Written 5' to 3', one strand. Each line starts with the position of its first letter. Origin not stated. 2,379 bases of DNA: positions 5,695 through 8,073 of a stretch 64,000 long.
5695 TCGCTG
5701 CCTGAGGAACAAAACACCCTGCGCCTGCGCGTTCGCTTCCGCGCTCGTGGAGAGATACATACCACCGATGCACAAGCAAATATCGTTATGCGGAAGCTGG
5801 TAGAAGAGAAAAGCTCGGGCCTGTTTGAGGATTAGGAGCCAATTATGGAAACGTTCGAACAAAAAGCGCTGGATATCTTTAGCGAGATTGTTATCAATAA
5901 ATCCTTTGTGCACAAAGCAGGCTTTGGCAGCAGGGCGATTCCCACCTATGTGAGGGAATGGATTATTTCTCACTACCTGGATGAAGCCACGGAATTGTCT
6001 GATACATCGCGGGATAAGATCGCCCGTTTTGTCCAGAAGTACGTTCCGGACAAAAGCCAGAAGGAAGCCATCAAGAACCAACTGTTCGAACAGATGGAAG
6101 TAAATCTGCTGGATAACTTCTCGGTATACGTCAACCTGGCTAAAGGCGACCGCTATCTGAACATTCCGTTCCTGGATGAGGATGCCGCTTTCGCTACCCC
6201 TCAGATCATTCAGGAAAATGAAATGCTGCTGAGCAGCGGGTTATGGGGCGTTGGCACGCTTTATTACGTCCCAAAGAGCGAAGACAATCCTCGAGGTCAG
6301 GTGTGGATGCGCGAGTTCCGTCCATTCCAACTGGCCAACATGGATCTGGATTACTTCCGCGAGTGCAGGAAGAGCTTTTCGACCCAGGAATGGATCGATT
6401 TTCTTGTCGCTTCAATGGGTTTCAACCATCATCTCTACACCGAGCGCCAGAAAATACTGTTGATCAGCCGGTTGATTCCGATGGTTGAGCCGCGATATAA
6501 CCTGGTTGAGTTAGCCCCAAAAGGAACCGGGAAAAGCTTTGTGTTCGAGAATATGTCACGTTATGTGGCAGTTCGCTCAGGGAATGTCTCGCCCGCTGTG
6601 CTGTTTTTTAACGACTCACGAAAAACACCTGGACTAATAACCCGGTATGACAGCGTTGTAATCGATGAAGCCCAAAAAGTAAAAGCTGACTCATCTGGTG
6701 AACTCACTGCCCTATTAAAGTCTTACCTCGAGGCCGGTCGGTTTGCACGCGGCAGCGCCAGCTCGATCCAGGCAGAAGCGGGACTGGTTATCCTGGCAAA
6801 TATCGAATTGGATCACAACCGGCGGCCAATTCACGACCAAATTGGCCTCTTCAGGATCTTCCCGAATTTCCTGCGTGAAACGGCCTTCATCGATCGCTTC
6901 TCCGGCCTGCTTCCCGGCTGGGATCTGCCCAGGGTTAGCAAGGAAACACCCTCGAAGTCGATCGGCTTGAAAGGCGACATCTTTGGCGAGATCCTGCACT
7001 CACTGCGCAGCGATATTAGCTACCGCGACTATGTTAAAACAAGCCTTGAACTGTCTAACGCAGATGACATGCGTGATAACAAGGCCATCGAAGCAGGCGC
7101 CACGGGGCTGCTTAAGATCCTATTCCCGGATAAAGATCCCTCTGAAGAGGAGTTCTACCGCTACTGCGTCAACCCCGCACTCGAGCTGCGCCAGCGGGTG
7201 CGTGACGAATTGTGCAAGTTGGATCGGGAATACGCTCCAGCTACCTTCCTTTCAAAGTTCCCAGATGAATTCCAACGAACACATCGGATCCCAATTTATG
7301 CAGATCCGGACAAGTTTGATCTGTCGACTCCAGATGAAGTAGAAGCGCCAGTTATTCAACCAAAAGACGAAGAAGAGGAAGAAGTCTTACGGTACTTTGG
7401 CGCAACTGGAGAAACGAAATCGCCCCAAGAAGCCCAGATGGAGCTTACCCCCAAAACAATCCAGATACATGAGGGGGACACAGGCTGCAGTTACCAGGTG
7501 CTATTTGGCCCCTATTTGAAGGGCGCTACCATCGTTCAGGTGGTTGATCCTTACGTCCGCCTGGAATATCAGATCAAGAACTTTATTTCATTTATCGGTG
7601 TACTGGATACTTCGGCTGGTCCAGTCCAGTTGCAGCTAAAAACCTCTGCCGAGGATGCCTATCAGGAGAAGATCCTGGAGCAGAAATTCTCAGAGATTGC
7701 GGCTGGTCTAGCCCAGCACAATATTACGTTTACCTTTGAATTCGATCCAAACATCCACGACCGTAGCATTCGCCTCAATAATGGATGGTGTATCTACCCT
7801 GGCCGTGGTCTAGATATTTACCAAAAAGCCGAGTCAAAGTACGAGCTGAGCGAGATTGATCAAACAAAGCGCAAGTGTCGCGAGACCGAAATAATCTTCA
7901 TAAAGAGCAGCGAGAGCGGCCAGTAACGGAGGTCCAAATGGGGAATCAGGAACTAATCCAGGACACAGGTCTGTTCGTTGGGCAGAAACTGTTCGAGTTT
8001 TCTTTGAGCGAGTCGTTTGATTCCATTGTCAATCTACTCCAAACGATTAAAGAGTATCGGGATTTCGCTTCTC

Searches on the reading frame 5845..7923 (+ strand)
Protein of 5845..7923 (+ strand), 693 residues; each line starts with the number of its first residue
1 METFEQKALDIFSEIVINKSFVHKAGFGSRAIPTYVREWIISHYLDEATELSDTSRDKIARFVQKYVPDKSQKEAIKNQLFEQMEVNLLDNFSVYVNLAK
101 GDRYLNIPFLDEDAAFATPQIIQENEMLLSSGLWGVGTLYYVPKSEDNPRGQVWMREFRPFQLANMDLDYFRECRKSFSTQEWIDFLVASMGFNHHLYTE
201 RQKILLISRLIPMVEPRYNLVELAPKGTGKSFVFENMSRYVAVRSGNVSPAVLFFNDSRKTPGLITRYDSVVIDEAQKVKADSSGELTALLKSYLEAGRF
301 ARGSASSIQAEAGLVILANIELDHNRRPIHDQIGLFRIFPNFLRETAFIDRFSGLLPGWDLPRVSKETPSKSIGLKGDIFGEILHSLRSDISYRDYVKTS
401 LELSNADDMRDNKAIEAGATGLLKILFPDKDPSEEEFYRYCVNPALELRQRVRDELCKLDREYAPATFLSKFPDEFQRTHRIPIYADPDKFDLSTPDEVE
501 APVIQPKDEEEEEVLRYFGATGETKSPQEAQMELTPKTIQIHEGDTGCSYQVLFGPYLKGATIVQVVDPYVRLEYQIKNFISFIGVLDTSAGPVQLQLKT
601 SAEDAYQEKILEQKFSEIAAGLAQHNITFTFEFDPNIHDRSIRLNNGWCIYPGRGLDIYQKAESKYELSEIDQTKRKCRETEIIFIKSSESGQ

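Call 6: search_protein_families(library=pfam, proteins=[window:5845-7923:+], max_evalue=0.1)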
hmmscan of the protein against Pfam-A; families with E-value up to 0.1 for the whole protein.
window:5845-7923:+ (693 aa): 3 families
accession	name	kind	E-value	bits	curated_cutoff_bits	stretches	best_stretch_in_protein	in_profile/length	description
PF13337.12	BrxL_ATPase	-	3.3e-100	335.4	25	1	154-466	2-310/313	Lon-like protease BrxL-like, ATPase domain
PF16565.11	MIT_C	-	3.8e-41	140.8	25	1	547-686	1-141/142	Phospholipase D-like domain at C-terminus of MIT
PF20442.3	BrxL_N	-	5.4e-25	88.3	28.2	1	11-141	2-132/132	BREX system Lon protease-like protein BrxL N-terminal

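Call 7: search_protein_families(library=padloc, proteins=[window:5845-7923:+], max_evalue=0.1)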
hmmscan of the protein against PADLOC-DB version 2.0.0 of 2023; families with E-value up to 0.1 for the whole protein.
window:5845-7923:+ (693 aa): 5 families
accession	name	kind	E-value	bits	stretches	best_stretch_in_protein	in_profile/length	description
PDLC02508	BrxL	-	2.3e-134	447.2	1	1-689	1-696/698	BrxL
PDLC02505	BrxL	-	9e-117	388.9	1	2-464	2-469/482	BrxL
PDLC02507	BrxL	-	1.3e-96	322.3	1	4-464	14-468/482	BrxL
PDLC02506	BrxL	-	4.6e-89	297.5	1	3-459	7-459/680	BrxL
PDLC02509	BrxL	-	4e-57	192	2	153-463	199-510/535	BrxL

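Call 8: search_protein_families(library=ncbifam, proteins=[window:5845-7923:+], max_evalue=0.1)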
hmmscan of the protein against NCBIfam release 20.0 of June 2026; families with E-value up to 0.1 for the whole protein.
window:5845-7923:+ (693 aa): 2 families
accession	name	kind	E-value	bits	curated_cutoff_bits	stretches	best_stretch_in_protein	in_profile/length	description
TIGR02688.1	TIGR02688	equivalog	4.2e-133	444.3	329.3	1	10-460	3-448/449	BREX system Lon protease-like protein BrxL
TIGR02653.1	Lon_rel_chp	hypoth_equivalog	5.9e-75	252.9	628.25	1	4-460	4-455/675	protease Lon-related BREX system protein BrxL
